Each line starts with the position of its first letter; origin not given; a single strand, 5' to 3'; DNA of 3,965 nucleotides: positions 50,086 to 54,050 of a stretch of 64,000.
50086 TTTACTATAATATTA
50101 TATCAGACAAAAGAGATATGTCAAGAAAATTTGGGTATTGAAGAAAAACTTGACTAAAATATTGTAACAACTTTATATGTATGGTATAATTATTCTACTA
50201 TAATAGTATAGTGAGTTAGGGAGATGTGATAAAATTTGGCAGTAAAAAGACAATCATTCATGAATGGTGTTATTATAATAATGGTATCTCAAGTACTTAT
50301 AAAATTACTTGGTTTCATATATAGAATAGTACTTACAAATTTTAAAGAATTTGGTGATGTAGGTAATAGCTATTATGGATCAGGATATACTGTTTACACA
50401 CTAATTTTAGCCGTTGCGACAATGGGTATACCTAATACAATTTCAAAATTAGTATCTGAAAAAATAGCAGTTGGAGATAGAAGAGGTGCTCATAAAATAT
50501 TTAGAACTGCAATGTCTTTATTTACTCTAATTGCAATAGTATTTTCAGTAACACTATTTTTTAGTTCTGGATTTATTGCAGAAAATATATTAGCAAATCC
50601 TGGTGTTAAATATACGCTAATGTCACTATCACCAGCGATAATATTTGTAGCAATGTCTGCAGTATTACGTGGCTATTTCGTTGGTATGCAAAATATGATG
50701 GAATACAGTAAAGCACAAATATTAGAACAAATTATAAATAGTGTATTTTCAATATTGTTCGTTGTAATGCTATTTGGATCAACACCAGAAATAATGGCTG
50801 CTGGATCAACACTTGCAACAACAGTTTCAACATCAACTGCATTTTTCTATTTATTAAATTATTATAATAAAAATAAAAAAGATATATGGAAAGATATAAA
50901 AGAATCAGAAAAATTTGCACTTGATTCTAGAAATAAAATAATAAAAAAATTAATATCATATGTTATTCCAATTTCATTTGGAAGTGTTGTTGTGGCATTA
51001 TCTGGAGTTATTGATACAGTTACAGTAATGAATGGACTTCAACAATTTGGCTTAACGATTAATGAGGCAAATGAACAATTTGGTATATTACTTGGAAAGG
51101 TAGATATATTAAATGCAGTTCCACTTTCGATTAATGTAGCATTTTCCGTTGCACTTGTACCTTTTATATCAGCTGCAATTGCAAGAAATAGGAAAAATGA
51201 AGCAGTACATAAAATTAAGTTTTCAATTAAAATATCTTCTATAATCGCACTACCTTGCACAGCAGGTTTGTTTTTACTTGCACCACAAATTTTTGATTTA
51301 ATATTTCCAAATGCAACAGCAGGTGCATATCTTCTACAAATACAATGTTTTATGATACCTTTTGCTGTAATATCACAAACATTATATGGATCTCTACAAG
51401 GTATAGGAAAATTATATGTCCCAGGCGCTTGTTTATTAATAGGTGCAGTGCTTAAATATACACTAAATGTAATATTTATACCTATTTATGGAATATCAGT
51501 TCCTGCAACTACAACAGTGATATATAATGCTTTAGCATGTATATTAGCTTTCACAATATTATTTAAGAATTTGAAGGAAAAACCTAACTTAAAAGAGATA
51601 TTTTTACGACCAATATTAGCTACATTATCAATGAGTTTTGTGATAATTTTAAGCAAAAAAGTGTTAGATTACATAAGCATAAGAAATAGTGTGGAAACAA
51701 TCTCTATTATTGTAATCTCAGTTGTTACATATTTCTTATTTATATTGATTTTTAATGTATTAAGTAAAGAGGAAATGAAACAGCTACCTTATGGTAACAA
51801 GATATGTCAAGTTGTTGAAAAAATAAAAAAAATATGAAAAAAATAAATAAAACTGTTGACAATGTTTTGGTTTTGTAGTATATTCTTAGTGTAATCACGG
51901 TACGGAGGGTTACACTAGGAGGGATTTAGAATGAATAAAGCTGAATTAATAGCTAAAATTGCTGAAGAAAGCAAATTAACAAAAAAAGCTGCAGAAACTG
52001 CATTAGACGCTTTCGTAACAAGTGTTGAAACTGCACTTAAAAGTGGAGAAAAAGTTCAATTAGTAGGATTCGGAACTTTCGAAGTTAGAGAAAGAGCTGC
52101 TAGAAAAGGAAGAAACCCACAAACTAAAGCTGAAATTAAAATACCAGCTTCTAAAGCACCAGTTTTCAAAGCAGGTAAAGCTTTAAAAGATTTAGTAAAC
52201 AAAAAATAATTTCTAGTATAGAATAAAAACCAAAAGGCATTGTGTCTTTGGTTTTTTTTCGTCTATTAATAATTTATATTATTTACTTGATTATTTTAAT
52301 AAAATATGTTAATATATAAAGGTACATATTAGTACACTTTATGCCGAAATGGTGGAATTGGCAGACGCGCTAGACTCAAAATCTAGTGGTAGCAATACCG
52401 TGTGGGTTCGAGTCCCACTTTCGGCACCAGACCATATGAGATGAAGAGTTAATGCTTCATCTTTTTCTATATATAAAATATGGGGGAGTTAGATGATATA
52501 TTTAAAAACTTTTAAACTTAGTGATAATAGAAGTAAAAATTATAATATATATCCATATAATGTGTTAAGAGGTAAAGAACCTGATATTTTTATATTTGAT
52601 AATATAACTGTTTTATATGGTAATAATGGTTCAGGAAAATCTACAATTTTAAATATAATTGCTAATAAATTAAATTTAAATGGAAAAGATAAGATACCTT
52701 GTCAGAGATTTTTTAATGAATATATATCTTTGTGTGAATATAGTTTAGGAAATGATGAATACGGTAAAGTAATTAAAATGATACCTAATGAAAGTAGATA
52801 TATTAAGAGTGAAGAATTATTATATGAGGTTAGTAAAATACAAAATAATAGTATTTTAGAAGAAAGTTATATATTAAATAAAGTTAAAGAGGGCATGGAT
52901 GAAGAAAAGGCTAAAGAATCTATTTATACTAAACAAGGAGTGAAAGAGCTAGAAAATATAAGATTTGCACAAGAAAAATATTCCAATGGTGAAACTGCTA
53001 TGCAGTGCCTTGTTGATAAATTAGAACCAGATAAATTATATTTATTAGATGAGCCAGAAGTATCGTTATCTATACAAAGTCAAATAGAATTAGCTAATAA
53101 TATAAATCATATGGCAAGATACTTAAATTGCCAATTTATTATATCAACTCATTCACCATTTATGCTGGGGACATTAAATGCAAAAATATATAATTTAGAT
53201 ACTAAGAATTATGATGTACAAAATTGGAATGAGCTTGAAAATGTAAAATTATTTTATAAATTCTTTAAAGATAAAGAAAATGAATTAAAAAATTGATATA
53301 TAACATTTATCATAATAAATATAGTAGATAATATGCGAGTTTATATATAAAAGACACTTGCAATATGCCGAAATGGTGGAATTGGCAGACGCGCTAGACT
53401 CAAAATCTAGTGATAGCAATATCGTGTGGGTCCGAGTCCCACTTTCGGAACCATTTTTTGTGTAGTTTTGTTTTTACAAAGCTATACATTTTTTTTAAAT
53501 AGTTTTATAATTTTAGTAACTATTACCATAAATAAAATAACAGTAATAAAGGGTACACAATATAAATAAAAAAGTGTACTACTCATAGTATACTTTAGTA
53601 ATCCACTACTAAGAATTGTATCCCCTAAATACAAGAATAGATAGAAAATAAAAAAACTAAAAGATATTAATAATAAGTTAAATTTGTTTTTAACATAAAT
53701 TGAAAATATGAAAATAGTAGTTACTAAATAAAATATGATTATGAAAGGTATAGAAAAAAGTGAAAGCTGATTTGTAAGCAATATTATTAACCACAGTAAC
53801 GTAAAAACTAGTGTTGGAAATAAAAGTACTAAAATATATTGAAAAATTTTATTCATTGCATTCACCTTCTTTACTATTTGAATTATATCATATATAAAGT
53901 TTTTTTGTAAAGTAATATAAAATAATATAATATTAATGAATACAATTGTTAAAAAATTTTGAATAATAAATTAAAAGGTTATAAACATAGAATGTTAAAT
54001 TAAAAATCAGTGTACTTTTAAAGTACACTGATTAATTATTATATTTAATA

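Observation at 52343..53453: Full-length tRNA-Leu(CAA) duplication bracketing a lone P-loop ATPase; the distal copy is degenerate but keeps a compensatory variable-arm pair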

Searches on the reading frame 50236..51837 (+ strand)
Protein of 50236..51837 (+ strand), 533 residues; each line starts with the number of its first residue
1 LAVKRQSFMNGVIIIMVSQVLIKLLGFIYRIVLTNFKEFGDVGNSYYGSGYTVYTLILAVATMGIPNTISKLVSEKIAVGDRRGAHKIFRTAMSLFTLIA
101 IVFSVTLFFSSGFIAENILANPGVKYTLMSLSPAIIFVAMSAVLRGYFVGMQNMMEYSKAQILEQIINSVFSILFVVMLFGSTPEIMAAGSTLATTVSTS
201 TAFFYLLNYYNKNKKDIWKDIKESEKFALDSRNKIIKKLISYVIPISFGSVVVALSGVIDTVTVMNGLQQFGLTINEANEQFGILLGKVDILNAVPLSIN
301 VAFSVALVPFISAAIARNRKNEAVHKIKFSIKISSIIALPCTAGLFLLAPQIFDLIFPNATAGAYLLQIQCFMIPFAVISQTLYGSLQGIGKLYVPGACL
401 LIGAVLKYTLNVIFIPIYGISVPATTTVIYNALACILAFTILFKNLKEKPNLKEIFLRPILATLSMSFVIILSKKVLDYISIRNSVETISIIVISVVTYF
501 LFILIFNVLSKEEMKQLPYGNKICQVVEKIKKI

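Call 8: search_protein_families(library=ncbifam, proteins=[window:50236-51837:+], max_evalue=0.001)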
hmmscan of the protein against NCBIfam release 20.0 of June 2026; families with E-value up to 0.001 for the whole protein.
window:50236-51837:+ (533 aa): 3 families
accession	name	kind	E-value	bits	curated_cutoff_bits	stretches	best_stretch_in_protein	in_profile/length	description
TIGR02900.1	spore_V_B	equivalog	8.3e-70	235.9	372.3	1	8-501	1-487/488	stage V sporulation protein B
TIGR00797.1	matE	subfamily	2.8e-16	59.4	147.4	2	56-256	39-233/396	MATE family efflux transporter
TIGR01695.1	murJ_mviN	equivalog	1.1e-11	44.1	235.55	1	144-510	139-500/506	murein biosynthesis integral membrane protein MurJ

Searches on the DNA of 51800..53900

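Call 5: search_rna_families(source=window, start=51800, end=53900, threshold=evalue, max_evalue=1, show_alignments=3)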
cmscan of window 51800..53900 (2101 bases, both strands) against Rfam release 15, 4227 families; matches with E-value up to 1: 3.
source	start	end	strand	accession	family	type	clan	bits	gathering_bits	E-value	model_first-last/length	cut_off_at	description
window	52343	52426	+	RF00005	tRNA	Gene; tRNA;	CL00001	56.7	29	4.8e-11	1-71/71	no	tRNA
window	53367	53450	+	RF00005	tRNA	Gene; tRNA;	CL00001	43.2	29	2.5e-07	1-71/71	no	tRNA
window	52343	52427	-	RF04354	Plastid-ycf2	Cis-reg;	-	19.8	65.7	0.72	1-75/75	no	Plastid-ycf2 5UTR RNA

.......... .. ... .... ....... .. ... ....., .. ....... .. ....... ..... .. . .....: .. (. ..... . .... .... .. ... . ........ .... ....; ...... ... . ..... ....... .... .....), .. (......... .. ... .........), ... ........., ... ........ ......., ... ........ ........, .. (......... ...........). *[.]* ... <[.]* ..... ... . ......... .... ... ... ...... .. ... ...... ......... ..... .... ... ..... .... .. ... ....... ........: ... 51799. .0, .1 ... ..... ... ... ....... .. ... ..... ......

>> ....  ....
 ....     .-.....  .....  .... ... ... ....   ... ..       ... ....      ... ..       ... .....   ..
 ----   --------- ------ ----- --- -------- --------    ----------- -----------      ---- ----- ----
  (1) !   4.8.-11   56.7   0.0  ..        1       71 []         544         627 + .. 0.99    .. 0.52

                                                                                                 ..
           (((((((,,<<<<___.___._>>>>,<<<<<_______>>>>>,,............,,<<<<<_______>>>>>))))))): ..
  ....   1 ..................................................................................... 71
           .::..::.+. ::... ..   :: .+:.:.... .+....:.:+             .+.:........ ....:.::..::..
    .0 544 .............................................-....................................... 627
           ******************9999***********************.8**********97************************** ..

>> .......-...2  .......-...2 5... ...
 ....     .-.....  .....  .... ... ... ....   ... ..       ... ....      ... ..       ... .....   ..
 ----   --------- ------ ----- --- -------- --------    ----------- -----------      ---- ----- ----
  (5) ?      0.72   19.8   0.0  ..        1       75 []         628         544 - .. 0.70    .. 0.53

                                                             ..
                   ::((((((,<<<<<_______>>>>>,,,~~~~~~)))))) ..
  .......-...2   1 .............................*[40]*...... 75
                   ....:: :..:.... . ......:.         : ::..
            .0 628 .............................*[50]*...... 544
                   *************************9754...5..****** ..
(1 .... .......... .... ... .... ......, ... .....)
